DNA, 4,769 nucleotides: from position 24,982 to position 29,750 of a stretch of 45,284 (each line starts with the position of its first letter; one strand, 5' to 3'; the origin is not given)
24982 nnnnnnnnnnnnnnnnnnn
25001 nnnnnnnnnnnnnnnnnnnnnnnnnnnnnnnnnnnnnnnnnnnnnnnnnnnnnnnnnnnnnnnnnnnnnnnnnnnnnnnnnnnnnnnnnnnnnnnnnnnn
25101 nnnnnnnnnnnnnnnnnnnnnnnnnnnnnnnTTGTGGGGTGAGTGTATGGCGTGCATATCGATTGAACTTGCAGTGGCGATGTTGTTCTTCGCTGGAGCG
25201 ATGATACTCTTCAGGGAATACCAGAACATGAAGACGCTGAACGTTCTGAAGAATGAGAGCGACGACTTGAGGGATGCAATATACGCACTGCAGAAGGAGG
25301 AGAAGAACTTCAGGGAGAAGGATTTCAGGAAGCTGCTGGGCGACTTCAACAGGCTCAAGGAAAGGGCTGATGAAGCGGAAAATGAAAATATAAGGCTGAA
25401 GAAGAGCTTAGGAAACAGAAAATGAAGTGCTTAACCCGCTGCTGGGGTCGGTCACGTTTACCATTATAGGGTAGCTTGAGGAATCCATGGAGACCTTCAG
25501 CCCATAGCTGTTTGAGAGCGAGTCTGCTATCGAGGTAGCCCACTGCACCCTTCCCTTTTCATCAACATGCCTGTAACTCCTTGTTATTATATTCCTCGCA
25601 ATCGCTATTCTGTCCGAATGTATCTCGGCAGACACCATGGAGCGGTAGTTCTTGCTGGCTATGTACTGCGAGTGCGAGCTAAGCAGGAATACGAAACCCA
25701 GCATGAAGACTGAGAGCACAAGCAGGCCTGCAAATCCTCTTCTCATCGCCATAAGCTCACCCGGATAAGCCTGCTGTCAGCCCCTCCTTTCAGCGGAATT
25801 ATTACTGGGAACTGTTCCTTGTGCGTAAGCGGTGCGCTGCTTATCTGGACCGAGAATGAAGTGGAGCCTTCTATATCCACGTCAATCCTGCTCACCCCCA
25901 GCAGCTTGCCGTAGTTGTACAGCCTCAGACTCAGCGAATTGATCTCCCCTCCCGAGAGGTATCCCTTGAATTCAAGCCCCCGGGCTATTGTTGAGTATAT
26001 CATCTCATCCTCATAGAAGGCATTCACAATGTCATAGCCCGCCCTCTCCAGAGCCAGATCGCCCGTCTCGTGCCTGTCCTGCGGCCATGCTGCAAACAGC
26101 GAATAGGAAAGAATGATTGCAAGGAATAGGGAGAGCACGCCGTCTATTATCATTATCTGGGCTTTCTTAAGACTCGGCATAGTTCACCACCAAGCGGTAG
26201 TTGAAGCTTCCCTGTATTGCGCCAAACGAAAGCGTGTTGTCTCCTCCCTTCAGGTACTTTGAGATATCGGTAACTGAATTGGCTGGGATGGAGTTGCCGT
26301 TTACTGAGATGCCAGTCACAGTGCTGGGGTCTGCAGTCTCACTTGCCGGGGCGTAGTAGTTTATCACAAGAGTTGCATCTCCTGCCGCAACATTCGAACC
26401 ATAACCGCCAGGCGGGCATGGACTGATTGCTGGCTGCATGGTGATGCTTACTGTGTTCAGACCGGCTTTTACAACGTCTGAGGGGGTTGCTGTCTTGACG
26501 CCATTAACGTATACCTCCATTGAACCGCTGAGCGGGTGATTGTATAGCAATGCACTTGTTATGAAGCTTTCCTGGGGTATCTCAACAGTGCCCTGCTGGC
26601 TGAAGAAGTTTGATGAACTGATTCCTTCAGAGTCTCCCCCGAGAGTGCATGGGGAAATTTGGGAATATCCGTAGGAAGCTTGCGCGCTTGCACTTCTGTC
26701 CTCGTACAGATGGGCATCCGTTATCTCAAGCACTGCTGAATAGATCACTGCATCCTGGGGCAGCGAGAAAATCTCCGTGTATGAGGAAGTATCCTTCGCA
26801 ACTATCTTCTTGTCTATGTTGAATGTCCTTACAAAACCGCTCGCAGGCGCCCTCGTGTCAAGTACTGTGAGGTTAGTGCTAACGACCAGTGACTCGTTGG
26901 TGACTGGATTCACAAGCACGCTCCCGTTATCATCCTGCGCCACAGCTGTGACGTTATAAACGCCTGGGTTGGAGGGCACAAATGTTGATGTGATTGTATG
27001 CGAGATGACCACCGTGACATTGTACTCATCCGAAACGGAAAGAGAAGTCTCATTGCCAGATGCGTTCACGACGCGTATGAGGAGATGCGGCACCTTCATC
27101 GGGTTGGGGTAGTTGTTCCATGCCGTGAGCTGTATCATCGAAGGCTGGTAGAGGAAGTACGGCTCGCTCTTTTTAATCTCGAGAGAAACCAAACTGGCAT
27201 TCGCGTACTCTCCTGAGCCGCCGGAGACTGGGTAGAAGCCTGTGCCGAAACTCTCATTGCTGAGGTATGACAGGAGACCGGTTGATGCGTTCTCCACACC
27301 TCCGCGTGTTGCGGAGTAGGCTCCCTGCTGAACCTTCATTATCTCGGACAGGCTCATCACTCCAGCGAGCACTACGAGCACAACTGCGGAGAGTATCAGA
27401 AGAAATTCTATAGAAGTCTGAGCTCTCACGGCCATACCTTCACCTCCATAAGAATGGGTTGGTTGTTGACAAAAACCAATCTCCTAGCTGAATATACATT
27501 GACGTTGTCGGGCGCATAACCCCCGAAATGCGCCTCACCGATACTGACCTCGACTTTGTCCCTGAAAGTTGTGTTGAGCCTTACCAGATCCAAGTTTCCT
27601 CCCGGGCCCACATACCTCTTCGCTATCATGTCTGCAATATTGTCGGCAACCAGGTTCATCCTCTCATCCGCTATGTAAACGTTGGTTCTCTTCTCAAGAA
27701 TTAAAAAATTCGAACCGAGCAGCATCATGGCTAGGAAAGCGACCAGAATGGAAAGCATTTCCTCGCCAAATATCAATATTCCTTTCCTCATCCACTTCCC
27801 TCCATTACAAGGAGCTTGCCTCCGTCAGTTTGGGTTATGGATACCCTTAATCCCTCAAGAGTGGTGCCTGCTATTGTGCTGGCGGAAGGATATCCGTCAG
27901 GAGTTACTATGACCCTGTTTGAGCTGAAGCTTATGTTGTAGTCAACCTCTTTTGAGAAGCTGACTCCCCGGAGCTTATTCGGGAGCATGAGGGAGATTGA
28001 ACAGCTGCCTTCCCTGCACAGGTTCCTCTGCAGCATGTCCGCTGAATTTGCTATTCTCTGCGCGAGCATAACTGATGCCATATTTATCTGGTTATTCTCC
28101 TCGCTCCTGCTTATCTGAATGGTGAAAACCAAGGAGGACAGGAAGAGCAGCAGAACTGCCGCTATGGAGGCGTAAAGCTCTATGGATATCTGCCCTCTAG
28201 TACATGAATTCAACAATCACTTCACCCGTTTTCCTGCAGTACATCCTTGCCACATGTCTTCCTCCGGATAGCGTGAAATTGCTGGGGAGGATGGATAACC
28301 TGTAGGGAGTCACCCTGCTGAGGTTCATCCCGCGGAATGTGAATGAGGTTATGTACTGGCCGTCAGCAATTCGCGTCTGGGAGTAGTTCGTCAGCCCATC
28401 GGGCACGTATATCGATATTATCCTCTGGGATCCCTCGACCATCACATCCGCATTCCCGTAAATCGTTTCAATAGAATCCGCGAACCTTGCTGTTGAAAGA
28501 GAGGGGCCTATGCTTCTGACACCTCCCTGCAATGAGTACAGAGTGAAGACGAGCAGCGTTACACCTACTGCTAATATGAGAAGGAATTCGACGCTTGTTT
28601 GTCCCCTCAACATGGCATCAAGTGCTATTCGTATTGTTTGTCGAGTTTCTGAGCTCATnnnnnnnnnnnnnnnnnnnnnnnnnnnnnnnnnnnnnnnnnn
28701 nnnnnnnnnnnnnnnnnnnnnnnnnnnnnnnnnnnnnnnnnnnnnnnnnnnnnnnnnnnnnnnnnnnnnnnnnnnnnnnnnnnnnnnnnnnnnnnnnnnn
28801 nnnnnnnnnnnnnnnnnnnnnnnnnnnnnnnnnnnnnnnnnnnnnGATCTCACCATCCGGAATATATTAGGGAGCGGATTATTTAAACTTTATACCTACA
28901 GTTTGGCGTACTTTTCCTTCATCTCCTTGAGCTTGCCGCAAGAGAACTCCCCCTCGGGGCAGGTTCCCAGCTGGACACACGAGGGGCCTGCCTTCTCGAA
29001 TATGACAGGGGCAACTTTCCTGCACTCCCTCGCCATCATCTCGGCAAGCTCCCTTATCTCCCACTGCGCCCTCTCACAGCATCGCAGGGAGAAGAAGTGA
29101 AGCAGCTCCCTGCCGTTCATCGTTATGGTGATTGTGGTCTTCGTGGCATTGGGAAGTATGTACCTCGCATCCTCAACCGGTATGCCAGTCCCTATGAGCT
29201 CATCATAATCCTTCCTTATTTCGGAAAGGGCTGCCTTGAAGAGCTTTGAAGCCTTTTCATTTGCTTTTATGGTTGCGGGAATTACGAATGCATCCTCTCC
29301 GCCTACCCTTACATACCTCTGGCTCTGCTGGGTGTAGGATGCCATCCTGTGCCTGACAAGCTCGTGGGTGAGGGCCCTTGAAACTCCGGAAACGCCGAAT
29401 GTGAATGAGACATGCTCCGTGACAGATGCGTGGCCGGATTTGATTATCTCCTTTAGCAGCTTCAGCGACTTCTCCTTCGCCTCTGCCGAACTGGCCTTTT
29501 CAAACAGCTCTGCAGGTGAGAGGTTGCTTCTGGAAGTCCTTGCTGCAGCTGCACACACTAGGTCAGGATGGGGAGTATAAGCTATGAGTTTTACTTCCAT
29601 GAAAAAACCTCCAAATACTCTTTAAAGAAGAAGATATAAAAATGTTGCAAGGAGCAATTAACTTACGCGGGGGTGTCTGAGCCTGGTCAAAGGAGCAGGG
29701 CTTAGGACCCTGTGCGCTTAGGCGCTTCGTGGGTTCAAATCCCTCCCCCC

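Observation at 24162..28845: Type IV pilus-like locus: seven overlapping prepilin genes converging on a half-size platform gene, with no ATPase or peptidase in cis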

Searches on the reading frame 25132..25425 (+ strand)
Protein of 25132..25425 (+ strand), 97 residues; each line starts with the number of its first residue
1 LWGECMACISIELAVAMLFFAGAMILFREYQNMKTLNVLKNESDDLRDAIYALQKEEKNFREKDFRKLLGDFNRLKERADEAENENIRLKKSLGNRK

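Call 6: search_protein_families(library=pfam, max_evalue=1, proteins=[window:25132-25425:+])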
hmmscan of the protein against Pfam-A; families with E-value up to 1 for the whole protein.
window:25132-25425:+ (97 aa): 4 families
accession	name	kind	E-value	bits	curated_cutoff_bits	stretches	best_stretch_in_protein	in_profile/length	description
PF13118.11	DUF3972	-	0.058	14.3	26.2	1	34-58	85-109/125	Protein of unknown function (DUF3972)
PF02183.23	HALZ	-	0.15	12.7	28.1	1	62-91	4-33/43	Homeobox associated leucine zipper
PF03961.19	FapA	-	0.18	11.8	31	1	33-96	162-229/272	Flagellar Assembly Protein A beta solenoid domain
PF24922.1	ACBP4_C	-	0.37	11.5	31.2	1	52-93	6-47/105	Acyl-CoA-binding domain-containing protein 4-6, C-terminal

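Call 7: search_protein_families(library=ncbifam, max_evalue=1, proteins=[window:25132-25425:+])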
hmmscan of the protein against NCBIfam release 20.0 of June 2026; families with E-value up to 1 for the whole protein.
window:25132-25425:+ (97 aa): 1 family
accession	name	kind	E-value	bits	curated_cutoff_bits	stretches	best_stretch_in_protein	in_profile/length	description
NF047408.1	SA0632_fam_LP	equivalog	0.27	10.9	70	1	41-85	22-65/68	SA0632 family lipoprotein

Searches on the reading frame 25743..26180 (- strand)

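Call 6: search_protein_families(library=pfam, max_evalue=1, proteins=[window:25743-26180:-])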
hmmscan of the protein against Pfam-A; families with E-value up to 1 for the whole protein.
window:25743-26180:- (145 aa): 0 families

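Call 7: search_protein_families(library=ncbifam, max_evalue=1, proteins=[window:25743-26180:-])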
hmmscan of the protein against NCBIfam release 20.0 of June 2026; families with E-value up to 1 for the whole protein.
window:25743-26180:- (145 aa): 1 family
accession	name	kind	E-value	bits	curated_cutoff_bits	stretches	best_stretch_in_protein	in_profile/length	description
TIGR03143.1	AhpF_homolog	hypoth_equivalog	0.17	10.4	687.65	1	67-91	433-457/555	putative alkyl hydroperoxide reductase F subunit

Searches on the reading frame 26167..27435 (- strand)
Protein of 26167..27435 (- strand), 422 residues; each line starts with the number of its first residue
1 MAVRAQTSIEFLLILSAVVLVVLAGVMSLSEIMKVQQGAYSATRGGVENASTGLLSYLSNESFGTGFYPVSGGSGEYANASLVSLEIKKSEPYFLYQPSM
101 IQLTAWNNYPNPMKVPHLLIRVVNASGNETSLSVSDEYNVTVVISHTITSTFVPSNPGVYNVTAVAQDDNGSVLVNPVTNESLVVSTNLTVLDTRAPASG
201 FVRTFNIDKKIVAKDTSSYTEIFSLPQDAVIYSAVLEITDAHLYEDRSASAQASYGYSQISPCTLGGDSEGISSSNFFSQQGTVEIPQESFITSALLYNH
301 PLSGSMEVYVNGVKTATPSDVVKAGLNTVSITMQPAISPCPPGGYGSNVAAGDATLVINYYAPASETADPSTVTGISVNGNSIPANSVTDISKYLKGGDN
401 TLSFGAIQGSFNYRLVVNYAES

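Call 6: search_protein_families(library=pfam, max_evalue=1, proteins=[window:26167-27435:-])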
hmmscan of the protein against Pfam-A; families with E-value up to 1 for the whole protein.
window:26167-27435:- (422 aa): 4 families
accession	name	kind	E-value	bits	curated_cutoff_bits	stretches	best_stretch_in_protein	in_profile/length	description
PF04021.17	Class_IIIsignal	-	0.00063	20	23.7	1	4-23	2-21/27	Class III signal peptide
PF00146.26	NADHdh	-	0.049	13.4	27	1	7-39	137-169/298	NADH dehydrogenase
PF22060.2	Cep192_D1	-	0.13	12.5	27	0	208-255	65-112/123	Cep192 domain 1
PF13656.11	RNA_pol_L_2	-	0.21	11.7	27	1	299-330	35-66/75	RNA polymerase Rpb3/Rpb11 dimerisation domain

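Call 7: search_protein_families(library=ncbifam, max_evalue=1, proteins=[window:26167-27435:-])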
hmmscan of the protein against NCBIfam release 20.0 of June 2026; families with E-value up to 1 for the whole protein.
window:26167-27435:- (422 aa): 0 families

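Call 48: find_homologous_proteins(query=window:26167-27435:-)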
Query window:26167-27435:- (422 aa): 26 proteins with E <= 0.001 among 8000 candidates.
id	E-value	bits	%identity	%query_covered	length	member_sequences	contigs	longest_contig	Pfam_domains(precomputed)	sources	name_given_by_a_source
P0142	3.5e-252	854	95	100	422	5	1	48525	-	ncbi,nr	ncbi:MAG: hypothetical protein NT130_01050 [Candidatus Micrarchaeota archaeon]|nr:hypothetical prote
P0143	3.0e-197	673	74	100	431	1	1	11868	-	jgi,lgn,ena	-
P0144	1.2e-195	668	74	100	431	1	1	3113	-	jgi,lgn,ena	-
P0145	1.9e-170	585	67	100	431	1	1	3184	-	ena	-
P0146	4.8e-168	577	66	100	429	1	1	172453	-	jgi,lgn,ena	-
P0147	1.6e-167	576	64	99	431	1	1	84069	-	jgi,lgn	jgi:hypothetical protein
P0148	2.5e-166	572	66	100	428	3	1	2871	-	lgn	-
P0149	1.8e-164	566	65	100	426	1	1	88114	-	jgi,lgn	jgi:hypothetical protein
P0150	9.7e-164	563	64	100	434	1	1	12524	-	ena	-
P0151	4.6e-161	554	61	100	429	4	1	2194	-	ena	-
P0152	3.3e-158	545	63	100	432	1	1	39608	-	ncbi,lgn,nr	ncbi:hypothetical protein H0N99_02365 [Candidatus Micrarchaeota archaeon]|nr:hypothetical protein [C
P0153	1.5e-157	543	63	99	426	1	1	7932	-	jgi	jgi:hypothetical protein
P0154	6.9e-156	537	61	100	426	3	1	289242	-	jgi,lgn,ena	-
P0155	1.8e-152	526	59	100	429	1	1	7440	-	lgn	-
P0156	9.0e-152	524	59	100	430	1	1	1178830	-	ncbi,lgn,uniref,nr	ncbi:MAG: hypothetical protein Sv326_0783 [Candidatus Fermentimicrarchaeum limneticum]|uniref:Unchar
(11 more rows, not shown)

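Call 65: predict_structure(alignment_id=A3)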
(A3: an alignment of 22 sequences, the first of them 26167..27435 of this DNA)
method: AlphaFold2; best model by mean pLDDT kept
length: 422 residues; sequences in the alignment: 22
mean_pLDDT: 67.8   pTM: 0.48
mean pLDDT of the five models: 67.8, 67.7, 66.1, 65.8, 65.0
residues with pLDDT >= 90: 104; 70-90: 110; 50-70: 100; < 50: 108
segments of 3 or more residues with pLDDT < 50: 1-7, 23-83, 91-98, 107-115, 134-145, 177-179, 194-199
pLDDT, mean of each block of 10 residues (from residue 1): 46 63 45 32 28 27 29 33 49 49 49 50 57 40 44 58 62 54 59 50 76 87 85 79 92 94 81 88 92 93 92 90 94 91 89 95 86 86 81 87 89 81 64
secondary structure, 60 per line:
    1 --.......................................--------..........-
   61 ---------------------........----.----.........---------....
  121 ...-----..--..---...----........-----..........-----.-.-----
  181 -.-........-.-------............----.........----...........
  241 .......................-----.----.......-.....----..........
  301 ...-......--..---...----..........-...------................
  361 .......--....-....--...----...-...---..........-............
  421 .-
elements in order: H3-41 H50-59 E82-89 E99-107 E117-123 E138-140 E145-152 E158-167 E184-191 E201-212 E217-225 E230-263 E274-280 E282-286 E291-303 E305-310 E325-334 E336-338 E345-367 H370-373 E375-378 E381-383 E388-390 E398-407 E409-421

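Call 68: fold_search(model_id=the predicted structure, library=pdb)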
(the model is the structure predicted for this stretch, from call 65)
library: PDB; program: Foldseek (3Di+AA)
matches with E <= 10: 1643; with E <= 0.001: 12
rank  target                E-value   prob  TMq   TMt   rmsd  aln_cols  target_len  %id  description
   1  7vrp_F                7.6e-06  0.20  0.08  0.08  28.5       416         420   12  Structure of infectious bursal disease virus Gx strain (released 2022-03-30)
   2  8qqh_BBB              5.0e-05  0.66  0.12  0.06  26.9       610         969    7  Structure of beta-galactosidase from Desulfurococcus amyloliticus (released 2024-08-14)
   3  4tsh_B                1.4e-04  0.69  0.14  0.12  31.5       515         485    9  A Novel Protein Fold Forms an Intramolecular Lock to Stabilize the Tertiary Structure of Streptococcus mutans Adhesin  (released 2014-10-22)
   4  8qqh_AAA              1.5e-04  0.51  0.12  0.06  26.0       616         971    7  Structure of beta-galactosidase from Desulfurococcus amyloliticus (released 2024-08-14)
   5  7vrn_C                2.2e-04  0.11  0.07  0.07  30.0       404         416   10  Structure of infectious bursal disease virus Gt strain (released 2022-03-30)
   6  2dia_MODEL_1_A        2.7e-04  1.00  0.18  0.55   7.9       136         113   18  Solution structure of the 10th filamin domain from human Filamin-B (released 2006-09-29)
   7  7vrn_L                2.8e-04  0.12  0.06  0.06  30.6       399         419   10  Structure of infectious bursal disease virus Gt strain (released 2022-03-30)
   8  2gsy_P                3.1e-04  0.12  0.07  0.07  29.8       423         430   12  The 2.6A structure of Infectious Bursal Virus Derived T=1 Particles (released 2006-07-18)
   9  3fbm                  3.6e-04  0.20  0.09  0.09  30.3       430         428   10  D431N Mutant VP2 Protein of Infectious Bursal Disease Virus; Derived T=1 Particles (released 2009-01-13)
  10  2df7_J                5.2e-04  0.14  0.09  0.09  28.6       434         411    9  Crystal structure of infectious bursal disease virus VP2 subviral particle (released 2006-06-27)
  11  2df7_E                7.4e-04  0.09  0.07  0.07  29.8       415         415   10  Crystal structure of infectious bursal disease virus VP2 subviral particle (released 2006-06-27)
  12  2c26                  8.7e-04  0.85  0.15  0.23  25.5       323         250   11  Structural basis for the promiscuous specificity of the carbohydrate- binding modules from the beta-sandwich super famil (released 2005-10-18)
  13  1qfh_A                1.0e-03  1.00  0.17  0.31  25.2       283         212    8  DIMERIZATION OF GELATION FACTOR FROM DICTYOSTELIUM DISCOIDEUM: CRYSTAL STRUCTURE OF ROD DOMAINS 5 AND 6 (released 1999-04-16)
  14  2df7_D                1.1e-03  0.14  0.09  0.09  28.7       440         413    8  Crystal structure of infectious bursal disease virus VP2 subviral particle (released 2006-06-27)
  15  6bqm                  1.2e-03  0.96  0.18  0.17  22.3       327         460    9  Secreted serine protease VesC from Vibrio cholerae (released 2018-11-28)
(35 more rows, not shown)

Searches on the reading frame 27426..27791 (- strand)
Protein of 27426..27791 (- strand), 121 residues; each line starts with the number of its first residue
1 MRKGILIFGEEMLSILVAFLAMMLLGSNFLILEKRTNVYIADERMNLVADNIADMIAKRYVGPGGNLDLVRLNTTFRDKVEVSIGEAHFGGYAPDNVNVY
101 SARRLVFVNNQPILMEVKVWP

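Call 6: search_protein_families(library=pfam, max_evalue=1, proteins=[window:27426-27791:-])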
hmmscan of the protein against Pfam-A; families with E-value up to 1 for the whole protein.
window:27426-27791:- (121 aa): 1 family
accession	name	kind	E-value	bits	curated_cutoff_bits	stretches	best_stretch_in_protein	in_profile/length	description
PF23958.1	DUF7287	-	0.0061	17.6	27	1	84-120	121-157/157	Family of unknown function (DUF7287)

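Call 7: search_protein_families(library=ncbifam, max_evalue=1, proteins=[window:27426-27791:-])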
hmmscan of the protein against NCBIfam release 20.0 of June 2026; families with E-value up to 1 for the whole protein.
window:27426-27791:- (121 aa): 2 families
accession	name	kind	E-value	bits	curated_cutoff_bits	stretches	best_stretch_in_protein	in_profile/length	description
NF003038.0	PRK03934.1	equivalog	0.031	13.1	285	1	18-99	144-223/267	phosphatidylserine decarboxylase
NF004863.0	PRK06223.1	subfamily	0.11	11.7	283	1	45-86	126-167/313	malate dehydrogenase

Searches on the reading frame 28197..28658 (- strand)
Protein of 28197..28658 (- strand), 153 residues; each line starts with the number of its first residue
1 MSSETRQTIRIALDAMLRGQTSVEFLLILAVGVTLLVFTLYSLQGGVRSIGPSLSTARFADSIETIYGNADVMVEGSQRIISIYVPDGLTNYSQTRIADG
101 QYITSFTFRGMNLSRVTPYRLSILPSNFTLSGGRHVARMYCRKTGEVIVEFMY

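Call 6: search_protein_families(library=pfam, max_evalue=1, proteins=[window:28197-28658:-])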
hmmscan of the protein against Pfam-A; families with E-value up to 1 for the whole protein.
window:28197-28658:- (153 aa): 1 family
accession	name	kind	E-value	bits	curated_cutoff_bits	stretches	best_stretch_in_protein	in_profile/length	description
PF04021.17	Class_IIIsignal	-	0.0014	18.9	23.7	1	18-41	2-25/27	Class III signal peptide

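Call 7: search_protein_families(library=ncbifam, max_evalue=1, proteins=[window:28197-28658:-])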
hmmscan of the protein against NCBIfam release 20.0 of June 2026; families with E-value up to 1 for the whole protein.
window:28197-28658:- (153 aa): 0 families

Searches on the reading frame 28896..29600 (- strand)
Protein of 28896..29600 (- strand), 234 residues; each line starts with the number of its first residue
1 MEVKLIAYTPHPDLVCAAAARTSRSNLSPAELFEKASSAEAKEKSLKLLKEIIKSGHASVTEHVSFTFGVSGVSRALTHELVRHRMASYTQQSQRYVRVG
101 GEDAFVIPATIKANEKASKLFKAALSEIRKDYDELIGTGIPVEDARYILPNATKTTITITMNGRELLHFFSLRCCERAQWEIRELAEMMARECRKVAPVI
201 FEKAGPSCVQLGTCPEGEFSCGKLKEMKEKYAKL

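Call 8: search_protein_families(library=pfam, max_evalue=0.001, proteins=[window:28896-29600:-])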
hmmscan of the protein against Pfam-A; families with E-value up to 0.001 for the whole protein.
window:28896-29600:- (234 aa): 1 family
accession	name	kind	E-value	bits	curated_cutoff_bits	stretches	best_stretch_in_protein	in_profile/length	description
PF02511.20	Thy1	-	3.3e-72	242.7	24.8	1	4-199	1-191/191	Thymidylate synthase complementing protein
